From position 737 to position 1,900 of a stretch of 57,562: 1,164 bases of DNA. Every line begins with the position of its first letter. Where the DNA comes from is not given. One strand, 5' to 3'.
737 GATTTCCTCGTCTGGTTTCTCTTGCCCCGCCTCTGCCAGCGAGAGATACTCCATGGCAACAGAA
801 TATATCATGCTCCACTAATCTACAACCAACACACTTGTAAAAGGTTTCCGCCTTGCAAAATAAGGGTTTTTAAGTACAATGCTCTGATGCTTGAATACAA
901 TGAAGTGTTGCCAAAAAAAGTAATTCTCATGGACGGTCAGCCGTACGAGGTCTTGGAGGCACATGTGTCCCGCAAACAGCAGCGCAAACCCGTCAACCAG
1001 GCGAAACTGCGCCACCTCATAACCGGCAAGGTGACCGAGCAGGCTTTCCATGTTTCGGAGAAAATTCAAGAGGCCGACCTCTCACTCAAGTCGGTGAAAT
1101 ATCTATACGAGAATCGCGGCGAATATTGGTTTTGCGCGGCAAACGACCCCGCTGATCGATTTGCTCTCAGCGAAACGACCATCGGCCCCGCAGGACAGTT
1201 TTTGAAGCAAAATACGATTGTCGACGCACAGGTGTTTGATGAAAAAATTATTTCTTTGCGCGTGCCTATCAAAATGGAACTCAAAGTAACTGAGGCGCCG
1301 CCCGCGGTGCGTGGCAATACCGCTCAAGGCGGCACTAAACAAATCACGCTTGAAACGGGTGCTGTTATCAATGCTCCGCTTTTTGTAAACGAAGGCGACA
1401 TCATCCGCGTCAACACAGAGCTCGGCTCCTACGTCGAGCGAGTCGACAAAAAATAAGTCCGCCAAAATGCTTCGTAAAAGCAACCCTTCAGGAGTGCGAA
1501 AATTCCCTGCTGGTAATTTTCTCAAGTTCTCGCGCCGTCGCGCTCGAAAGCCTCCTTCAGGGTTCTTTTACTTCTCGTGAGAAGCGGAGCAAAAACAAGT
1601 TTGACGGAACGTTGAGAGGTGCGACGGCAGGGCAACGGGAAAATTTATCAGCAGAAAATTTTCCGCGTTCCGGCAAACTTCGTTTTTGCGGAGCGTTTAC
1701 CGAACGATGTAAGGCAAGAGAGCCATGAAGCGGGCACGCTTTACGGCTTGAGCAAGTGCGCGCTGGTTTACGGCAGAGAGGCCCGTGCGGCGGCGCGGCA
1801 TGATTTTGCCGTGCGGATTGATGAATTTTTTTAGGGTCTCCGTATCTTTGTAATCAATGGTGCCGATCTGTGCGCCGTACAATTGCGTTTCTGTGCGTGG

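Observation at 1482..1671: Family of three-helix structured repeats placed 15-26 nt after stop codons, with compensatory base changes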

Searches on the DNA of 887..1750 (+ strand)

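Call 10: search_rna_families(source=window, start=1400, end=1750, threshold=evalue, max_evalue=10)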
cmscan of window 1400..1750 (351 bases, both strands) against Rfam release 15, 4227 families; matches with E-value up to 10: 2.
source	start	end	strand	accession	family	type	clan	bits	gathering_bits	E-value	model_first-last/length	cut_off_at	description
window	1454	1505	-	RF02716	sno_ncR3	Gene; snRNA; snoRNA; CD-box;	-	13.5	88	3.8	1-75/75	no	Small nucleolar RNA ncR3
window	1624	1685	-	RF02480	GlsR14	Gene; snRNA; snoRNA; CD-box;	-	10.3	90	7.1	1-68/68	no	Small nucleolar RNA GlsR14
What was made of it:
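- On Any Rfam RNA family: A permissive scan of 1400-1750 on both strands gave two chance snoRNA hits at E of 3.8 and 7.1 (call 10).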

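Call 53: search_with_rna_model(model_id=R1, sources=[L119, L120, L121], max_evalue=1)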
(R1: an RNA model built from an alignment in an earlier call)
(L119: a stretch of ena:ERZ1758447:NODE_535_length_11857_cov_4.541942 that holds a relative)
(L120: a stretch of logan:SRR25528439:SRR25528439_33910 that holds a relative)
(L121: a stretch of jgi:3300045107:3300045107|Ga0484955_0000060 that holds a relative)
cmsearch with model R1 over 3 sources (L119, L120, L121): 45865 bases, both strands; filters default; matches with E-value up to 1: 3.
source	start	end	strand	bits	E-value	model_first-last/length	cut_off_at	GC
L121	10587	10661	-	56.5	2.3e-12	1-74/74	no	0.53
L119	4648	4722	-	33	1.5e-06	1-74/74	no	0.53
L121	10614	10687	+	10.1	0.71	1-74/74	no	0.47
